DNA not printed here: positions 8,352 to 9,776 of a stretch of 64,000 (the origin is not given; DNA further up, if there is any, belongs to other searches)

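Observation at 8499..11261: Orphan DotU/TssL-OmpA gene plus a soluble TssM/IcmF NTPase-only gene, abutting the isc operon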

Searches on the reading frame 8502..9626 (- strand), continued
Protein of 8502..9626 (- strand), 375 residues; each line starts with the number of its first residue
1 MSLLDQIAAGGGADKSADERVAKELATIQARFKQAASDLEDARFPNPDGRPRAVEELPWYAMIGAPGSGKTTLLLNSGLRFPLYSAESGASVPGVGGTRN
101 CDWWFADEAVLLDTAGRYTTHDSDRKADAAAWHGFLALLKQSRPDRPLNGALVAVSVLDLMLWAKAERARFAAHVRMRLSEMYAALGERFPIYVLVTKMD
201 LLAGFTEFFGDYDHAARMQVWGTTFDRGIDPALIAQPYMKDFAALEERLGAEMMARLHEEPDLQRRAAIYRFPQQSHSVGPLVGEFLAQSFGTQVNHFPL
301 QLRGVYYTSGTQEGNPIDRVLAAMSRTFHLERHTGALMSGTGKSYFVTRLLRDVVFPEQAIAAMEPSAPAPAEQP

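Call 27: find_related_loci(query=A1, collection=genome_contigs, flank=10000)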
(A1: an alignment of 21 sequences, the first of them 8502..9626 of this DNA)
Query A1 (375 aa) in genome_contigs; peptide patterns used: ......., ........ (x = any residue, [..] = any of these).
600 stretches matched a pattern (row limit reached: there are more); 593 encode a relative of the query (tblastn E <= 1e-3); the best 80 are kept; 80 distinct loci.
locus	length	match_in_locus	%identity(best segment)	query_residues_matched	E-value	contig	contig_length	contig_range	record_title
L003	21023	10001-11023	77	19-358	3e-177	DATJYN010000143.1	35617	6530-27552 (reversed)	MAG TPA_asm: Burkholderiales bacterium isolate SMAG_U15153 k141_1779514, whole genome shotgun sequence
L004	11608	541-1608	73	20-371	9e-172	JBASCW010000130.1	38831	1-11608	MAG: Burkholderiales bacterium isolate MFD03501_ilm_asm_bin14 k127_76493, whole genome shotgun sequence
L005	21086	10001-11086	78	3-365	0e+0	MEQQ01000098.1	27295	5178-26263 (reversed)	MAG: Betaproteobacteria bacterium RBG_16_66_20 RBG_16_scaffold_4395, whole genome shotgun sequence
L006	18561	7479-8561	62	3-362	5e-138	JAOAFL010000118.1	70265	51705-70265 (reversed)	MAG: Burkholderiales bacterium isolate SKW287 k141_946572, whole genome shotgun sequence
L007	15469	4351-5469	58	3-365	2e-134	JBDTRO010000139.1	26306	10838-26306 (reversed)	MAG: Betaproteobacteria bacterium isolate cluster3_bin.249 NODE_5845_length_26306_cov_7.300103, whole genome shotgun seq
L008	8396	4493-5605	58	6-365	3e-133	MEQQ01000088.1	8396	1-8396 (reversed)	MAG: Betaproteobacteria bacterium RBG_16_66_20 RBG_16_scaffold_36349, whole genome shotgun sequence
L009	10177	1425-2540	56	4-365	1e-130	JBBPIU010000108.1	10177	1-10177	MAG: Pseudomonadota bacterium isolate BPF4-43-45_bin_2 NODE_253_length_10177_cov_30.137917, whole genome shotgun sequenc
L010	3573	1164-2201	60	24-365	5e-131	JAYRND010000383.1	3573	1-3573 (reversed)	MAG: Burkholderiales bacterium isolate XM2_XAASGE4bin.1 k141_1364202, whole genome shotgun sequence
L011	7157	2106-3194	55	3-365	8e-128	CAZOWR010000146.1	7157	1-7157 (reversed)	MAG TPA_asm: uncultured Enterobacteriaceae bacterium isolate binchicken_co21_5 genome assembly, contig: NODE_11194_lengt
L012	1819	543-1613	60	3-363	1e-136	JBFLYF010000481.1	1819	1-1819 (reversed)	MAG: Pseudomonadota bacterium isolate MAG077 MAG077_481, whole genome shotgun sequence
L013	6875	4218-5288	54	10-365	2e-122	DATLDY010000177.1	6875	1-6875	MAG TPA_asm: Burkholderiales bacterium isolate SMAG_U14362 k141_4724424, whole genome shotgun sequence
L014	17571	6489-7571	54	2-361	6e-122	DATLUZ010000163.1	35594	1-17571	MAG TPA_asm: Burkholderiales bacterium isolate SMAG_U13179 k141_556465, whole genome shotgun sequence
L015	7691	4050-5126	52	3-362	1e-114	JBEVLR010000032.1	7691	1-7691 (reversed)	MAG: Burkholderiaceae bacterium isolate T4R2UO_autometa_bin_0007 T4R2UO_autometa_bin_0007_k133_728097, whole genome shot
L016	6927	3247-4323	52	3-362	1e-113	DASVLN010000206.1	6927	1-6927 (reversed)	MAG TPA_asm: Burkholderiaceae bacterium isolate SMAG_U3074 k141_279417, whole genome shotgun sequence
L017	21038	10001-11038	55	20-362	3e-113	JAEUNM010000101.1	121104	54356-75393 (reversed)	MAG: Rhodocyclaceae bacterium isolate new MAG-173 k141_4515525, whole genome shotgun sequence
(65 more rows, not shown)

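Call 30: search_protein_families(library=pfam, max_evalue=0.0001, proteins=[L006:2732-5590:+, L006:7260-9170:+, L006:12990-16562:+, L006:16782-18032:+, L007:6706-8106:+, L007:9878-13087:+, L007:13144-13446:+, L007:13442-14584:+, L008:6112-6834:+, L008:7136-8269:+])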
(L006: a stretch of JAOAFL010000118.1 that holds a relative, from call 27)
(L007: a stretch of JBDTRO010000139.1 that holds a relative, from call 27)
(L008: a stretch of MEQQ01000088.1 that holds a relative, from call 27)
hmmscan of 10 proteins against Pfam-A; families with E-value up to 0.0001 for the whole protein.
L006:2732-5590:+ (953 aa): 4 families
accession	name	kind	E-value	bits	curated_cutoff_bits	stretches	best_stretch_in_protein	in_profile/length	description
PF00069.31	Pkinase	-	2e-58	198.3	31.7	1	24-277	1-254/263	Protein kinase domain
PF07714.23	PK_Tyr_Ser-Thr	-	1.3e-40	139.8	23.1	1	25-275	2-249/258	Protein tyrosine and serine/threonine kinase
PF03109.22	ABC1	-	5.1e-07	29.5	22.9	1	99-176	142-218/244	ABC1 atypical kinase-like domain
PF08238.18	Sel1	-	5.9e-07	30.3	30.7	0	911-944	3-35/36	Sel1 repeat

L006:7260-9170:+ (637 aa): 2 families
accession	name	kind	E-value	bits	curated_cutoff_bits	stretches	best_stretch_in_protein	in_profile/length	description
PF14331.11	IcmF-related_N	-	2e-92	309.6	25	1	196-454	2-258/259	IcmF-related N-terminal domain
PF06761.17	IcmF-related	-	1.2e-17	64.7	27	1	501-633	1-153/308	Intracellular multiplication and human macrophage-killing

L006:12990-16562:+ (1191 aa): 4 families
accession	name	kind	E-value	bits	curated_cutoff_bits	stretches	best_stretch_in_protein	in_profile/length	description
PF07733.18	DNA_pol3_alpha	-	3.1e-92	309.3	23.9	1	444-699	1-260/260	Bacterial DNA polymerase III alpha NTPase domain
PF17657.6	DNA_pol3_finger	-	2.9e-56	189.8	22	1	702-862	1-166/166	Bacterial DNA polymerase III alpha subunit finger domain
PF14579.12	HHH_6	-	1.7e-20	73.4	25.6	1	935-1020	1-89/90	Helix-hairpin-helix motif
PF02811.25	PHP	-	3.2e-15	57.3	26.4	1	182-303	1-125/164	PHP domain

L006:16782-18032:+ (417 aa): 2 families
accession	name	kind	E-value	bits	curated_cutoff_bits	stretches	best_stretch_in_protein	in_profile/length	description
PF00072.30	Response_reg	-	1.3e-30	106.3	30.2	1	58-170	1-111/111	Response regulator receiver domain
PF00211.25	Guanylate_cyc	-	1.2e-16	61.3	21.9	1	232-405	8-174/183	Adenylate and Guanylate cyclase catalytic domain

L007:6706-8106:+ (467 aa): 3 families
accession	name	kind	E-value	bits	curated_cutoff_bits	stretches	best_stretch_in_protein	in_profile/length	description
PF20232.3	T6SS_FHA_C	-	2.4e-50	171.3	23.7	1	280-457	2-179/180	C-terminal domain of Type VI secretion system FHA protein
PF00498.31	FHA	-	2.9e-12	47.3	20.7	1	28-97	1-67/67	FHA domain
PF16697.10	Yop-YscD_cpl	-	1.2e-10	42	33.2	1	24-104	15-91/94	Inner membrane component of T3SS, cytoplasmic domain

L007:9878-13087:+ (1070 aa): 5 families
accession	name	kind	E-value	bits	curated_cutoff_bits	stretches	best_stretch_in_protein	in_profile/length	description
PF07733.18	DNA_pol3_alpha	-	1.8e-80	270.7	23.9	1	329-579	2-260/260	Bacterial DNA polymerase III alpha NTPase domain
PF17657.6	DNA_pol3_finger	-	2e-55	187.1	22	1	583-743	2-166/166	Bacterial DNA polymerase III alpha subunit finger domain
PF14579.12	HHH_6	-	4.4e-17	62.5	25.6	1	816-897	1-89/90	Helix-hairpin-helix motif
PF02811.25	PHP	-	1.2e-14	55.4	26.4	1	65-182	1-121/164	PHP domain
PF01336.31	tRNA_anti-codon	-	1.1e-07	32.2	27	1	980-1038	5-61/75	OB-fold nucleic acid binding domain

L007:13144-13446:+ (101 aa): 1 family
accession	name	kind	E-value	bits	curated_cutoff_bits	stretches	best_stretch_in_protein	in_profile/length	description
PF01627.28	Hpt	-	3.4e-09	37.2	24.6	1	20-96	5-81/84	Hpt domain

L007:13442-14584:+ (381 aa): 2 families
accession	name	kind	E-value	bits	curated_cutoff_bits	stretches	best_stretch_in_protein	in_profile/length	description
PF00072.30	Response_reg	-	3.1e-30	105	30.2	1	21-133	1-111/111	Response regulator receiver domain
PF00211.25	Guanylate_cyc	-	1e-15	58.2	21.9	1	195-371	8-177/183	Adenylate and Guanylate cyclase catalytic domain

L008:6112-6834:+ (241 aa): 1 family
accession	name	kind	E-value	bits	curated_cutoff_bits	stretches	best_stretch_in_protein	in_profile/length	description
PF09867.14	TagF_N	-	1.3e-46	158.3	27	1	8-141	1-133/135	TagF N-terminal domain, Type VI secretion system-associated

L008:7136-8269:+ (378 aa): 1 family
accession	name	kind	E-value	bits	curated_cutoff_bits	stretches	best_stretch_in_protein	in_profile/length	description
PF20232.3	T6SS_FHA_C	-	1.4e-50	172.1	23.7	1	191-370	1-180/180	C-terminal domain of Type VI secretion system FHA protein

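Call 38: search_solved_structures(query=A1, max_evalue=0.01)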
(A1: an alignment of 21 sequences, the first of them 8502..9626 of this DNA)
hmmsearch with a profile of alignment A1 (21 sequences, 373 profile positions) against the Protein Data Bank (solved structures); distinct sequences matched with E-value up to 0.01: 0.

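Call 45: predict_structure(alignment_id=A1)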
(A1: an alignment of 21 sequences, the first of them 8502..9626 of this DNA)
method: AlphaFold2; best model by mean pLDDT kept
length: 375 residues; sequences in the alignment: 21
mean_pLDDT: 61.9   pTM: 0.66
mean pLDDT of the five models: 61.9, 54.9, 51.2, 48.8, 44.9
residues with pLDDT >= 90: 0; 70-90: 154; 50-70: 111; < 50: 110
segments of 3 or more residues with pLDDT < 50: 1-13, 78-99, 214-219, 235-241, 312-349, 358-375
pLDDT, mean of each block of 10 residues (from residue 1): 43 55 70 68 66 74 74 53 39 38 64 59 63 79 79 83 84 84 82 79 69 50 59 48 60 74 75 72 80 65 72 43 39 32 43 50 33 37
secondary structure, 60 per line:
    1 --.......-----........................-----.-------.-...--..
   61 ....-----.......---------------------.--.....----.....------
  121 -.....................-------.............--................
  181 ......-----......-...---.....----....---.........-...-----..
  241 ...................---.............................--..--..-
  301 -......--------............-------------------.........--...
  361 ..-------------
elements in order: H3-9 H15-38 E59-64 H70-76 E101-105 E110-114 H122-142 E150-156 H157-162 H165-186 E192-197 H205-209 H214-217 E221-229 H239-259 H263-291 E302-307 H316-327 H347-355 H358-362

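Call 56: list_cluster_members(proteins=[P0001, P0004, P0058, P0107, P0111, P0118])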
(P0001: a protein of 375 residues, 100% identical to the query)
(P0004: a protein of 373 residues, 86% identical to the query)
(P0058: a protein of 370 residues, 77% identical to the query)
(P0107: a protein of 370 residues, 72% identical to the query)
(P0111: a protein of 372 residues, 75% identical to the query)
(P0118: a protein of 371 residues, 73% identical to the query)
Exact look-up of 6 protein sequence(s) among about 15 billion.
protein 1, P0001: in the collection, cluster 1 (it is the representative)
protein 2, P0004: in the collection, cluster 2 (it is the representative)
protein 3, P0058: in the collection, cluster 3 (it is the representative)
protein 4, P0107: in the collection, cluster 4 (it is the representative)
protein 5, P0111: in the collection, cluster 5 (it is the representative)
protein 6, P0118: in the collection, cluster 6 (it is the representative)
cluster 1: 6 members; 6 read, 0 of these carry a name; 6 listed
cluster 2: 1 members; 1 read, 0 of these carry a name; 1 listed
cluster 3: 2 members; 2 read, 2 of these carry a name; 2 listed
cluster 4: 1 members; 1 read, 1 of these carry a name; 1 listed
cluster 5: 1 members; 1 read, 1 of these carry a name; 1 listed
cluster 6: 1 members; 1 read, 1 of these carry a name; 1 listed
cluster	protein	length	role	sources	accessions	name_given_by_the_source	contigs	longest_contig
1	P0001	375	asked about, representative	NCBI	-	-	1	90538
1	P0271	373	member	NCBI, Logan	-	-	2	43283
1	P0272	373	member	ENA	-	-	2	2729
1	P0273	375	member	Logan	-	-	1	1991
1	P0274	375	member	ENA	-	-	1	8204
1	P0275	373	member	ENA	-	-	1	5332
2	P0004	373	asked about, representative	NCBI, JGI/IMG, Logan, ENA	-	-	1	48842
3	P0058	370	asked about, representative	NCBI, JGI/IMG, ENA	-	type VI secretion system protein ImpL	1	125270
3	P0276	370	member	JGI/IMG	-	type VI secretion system protein ImpL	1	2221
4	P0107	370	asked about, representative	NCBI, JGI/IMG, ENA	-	type VI secretion system protein ImpL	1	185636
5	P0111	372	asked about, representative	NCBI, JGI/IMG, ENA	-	type VI secretion system protein ImpL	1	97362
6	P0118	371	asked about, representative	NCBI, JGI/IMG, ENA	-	type VI secretion system protein ImpL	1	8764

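Call 57: find_encoding_contigs(protein=P0271, flank=6000, max_places=3)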
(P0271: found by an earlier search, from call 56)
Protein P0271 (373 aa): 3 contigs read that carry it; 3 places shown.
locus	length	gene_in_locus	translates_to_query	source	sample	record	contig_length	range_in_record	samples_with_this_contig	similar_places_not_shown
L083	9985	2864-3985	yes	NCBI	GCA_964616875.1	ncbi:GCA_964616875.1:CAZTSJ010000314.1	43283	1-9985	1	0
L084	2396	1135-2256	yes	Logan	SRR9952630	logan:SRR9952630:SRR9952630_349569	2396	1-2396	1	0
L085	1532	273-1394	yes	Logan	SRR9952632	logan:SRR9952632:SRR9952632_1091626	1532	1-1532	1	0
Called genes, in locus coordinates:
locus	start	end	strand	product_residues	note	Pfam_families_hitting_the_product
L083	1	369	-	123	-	?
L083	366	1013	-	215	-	PF13489:Methyltransf_23 (weak), PF01209:Ubie_methyltran (weak), PF01728:FtsJ (weak), PF08241:Methyltransf_11, PF08242:Methyltransf_12, PF13649:Methyltransf_25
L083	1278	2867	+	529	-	PF09850:DotU, PF00691:OmpA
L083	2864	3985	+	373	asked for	PF14331:IcmF-related_N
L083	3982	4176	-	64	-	PF04384:Fe-S_assembly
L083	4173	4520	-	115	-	PF00111:Fer2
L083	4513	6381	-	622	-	PF00012:HSP70, PF06723:MreB_Mbl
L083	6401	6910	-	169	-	PF00226:DnaJ (weak), PF07743:HSCB_C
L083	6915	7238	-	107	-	PF01521:Fe-S_biosyn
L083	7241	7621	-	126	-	PF01592:NifU_N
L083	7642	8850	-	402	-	PF00266:Aminotran_5, PF00155:Aminotran_1_2 (weak), PF01041:DegT_DnrJ_EryC1, PF01212:Beta_elim_lyase (weak)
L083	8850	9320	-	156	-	PF02082:Rrf2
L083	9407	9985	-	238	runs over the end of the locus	PF00132:Hexapep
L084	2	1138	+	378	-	?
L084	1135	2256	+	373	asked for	PF14331:IcmF-related_N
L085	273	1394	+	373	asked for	PF14331:IcmF-related_N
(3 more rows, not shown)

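Call 58: find_encoding_contigs(protein=P0004, flank=10000, max_places=2)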
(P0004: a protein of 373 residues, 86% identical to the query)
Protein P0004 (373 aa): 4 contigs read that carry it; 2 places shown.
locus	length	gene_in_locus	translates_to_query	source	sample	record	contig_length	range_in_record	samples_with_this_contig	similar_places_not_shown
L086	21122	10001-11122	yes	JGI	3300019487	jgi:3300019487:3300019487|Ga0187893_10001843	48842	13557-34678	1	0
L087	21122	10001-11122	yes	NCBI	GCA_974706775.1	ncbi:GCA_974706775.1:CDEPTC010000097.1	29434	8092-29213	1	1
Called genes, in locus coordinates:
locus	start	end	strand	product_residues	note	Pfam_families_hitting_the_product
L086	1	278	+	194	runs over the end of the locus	-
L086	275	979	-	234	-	-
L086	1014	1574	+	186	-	PF04279:IspA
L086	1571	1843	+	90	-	PF01722:BolA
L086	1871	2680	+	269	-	PF13145:Rotamase_2, PF00639:Rotamase, PF13616:Rotamase_3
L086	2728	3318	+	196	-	PF01625:PMSR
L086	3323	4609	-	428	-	PF13167:GTP-bdg_N, PF16360:GTP-bdg_M, PF01926:MMR_HSR1, PF02421:FeoB_N (weak)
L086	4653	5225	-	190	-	PF13511:DUF4124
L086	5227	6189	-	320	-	PF24827:AstE_AspA_cat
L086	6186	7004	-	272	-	PF05013:FGase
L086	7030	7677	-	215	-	PF13489:Methyltransf_23 (weak), PF01209:Ubie_methyltran, PF01728:FtsJ (weak), PF13847:Methyltransf_31 (weak), PF08241:Methyltransf_11, PF08242:Methyltransf_12, PF13649:Methyltransf_25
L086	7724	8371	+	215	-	-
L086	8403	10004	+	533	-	PF09850:DotU, PF00691:OmpA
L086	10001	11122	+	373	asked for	PF14331:IcmF-related_N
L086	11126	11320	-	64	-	PF04384:Fe-S_assembly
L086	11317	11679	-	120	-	PF00111:Fer2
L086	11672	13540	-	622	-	PF00012:HSP70, PF06723:MreB_Mbl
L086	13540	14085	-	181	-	PF00226:DnaJ (weak), PF07743:HSCB_C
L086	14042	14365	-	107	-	PF01521:Fe-S_biosyn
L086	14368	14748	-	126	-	PF01592:NifU_N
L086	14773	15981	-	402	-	PF00266:Aminotran_5, PF01041:DegT_DnrJ_EryC1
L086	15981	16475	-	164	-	PF02082:Rrf2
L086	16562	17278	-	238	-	PF00132:Hexapep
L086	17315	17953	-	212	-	PF00588:SpoU_methylase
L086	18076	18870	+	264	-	PF00459:Inositol_P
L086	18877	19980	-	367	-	PF00990:GGDEF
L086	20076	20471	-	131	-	PF00254:FKBP_C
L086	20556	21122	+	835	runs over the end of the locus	PF01624:MutS_I, PF05188:MutS_II, PF05192:MutS_III, PF05190:MutS_IV, PF00488:MutS_V, PF27441:MutS_C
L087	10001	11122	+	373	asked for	PF14331:IcmF-related_N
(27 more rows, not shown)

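Call 60: predict_structure(alignment_id=A3)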
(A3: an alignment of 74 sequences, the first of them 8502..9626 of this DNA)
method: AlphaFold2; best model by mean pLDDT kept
length: 375 residues; sequences in the alignment: 74
mean_pLDDT: 85.1   pTM: 0.86
mean pLDDT of the five models: 85.1, 84.8, 84.2, 83.6, 83.3
residues with pLDDT >= 90: 219; 70-90: 88; 50-70: 54; < 50: 14
segments of 3 or more residues with pLDDT < 50: 95-98, 332-339
pLDDT, mean of each block of 10 residues (from residue 1): 62 74 85 82 88 93 92 91 81 53 91 73 80 91 94 96 96 94 94 96 94 93 94 94 97 97 97 97 97 82 93 55 64 48 85 96 76 61
secondary structure, 60 per line:
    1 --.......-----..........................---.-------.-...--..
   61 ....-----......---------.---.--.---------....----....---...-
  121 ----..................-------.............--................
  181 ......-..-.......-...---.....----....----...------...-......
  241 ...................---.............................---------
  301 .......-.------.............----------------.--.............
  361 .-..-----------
elements in order: H3-9 H15-40 E59-64 H70-75 E102-105 E110-113 H125-142 E150-156 H157-162 H165-186 E191-197 H205-209 H214-217 E222-224 H235-259 H263-291 E301-307 H316-328 H348-361

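Call 63: find_related_loci(query=A1, collection=metagenome_contigs, flank=8000)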
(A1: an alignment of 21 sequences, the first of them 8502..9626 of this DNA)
Query A1 (375 aa) in metagenome_contigs; peptide patterns used: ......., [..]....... (x = any residue, [..] = any of these).
600 stretches matched a pattern (row limit reached: there are more); 581 encode a relative of the query (tblastn E <= 1e-3); the best 80 are kept; 80 distinct loci.
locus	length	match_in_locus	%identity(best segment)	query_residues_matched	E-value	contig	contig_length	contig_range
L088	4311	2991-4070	81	1-361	0e+0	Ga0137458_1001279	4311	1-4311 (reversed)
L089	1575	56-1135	80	1-361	0e+0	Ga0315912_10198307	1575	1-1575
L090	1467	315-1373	77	12-365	0e+0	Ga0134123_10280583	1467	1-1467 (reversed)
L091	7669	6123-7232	72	3-374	1e-177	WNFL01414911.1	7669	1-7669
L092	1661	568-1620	75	19-369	0e+0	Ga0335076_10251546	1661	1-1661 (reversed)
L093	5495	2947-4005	74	12-365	2e-180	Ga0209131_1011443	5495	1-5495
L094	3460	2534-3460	80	18-326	8e-177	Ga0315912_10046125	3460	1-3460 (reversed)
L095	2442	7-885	78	66-358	4e-168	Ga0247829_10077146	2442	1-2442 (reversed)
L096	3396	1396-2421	62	2-358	1e-147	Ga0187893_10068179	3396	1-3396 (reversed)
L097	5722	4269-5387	57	4-365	5e-134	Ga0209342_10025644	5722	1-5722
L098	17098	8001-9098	58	2-363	1e-132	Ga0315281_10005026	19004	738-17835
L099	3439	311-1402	57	3-365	2e-134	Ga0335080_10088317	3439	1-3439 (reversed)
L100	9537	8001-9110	57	3-365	3e-129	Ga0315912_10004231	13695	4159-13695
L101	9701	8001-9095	56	3-365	1e-128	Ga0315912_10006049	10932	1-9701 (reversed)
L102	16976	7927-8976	58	20-365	4e-128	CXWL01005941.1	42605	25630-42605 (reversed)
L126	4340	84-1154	54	10-362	7e-111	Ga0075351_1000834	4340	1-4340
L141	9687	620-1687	52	10-362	1e-104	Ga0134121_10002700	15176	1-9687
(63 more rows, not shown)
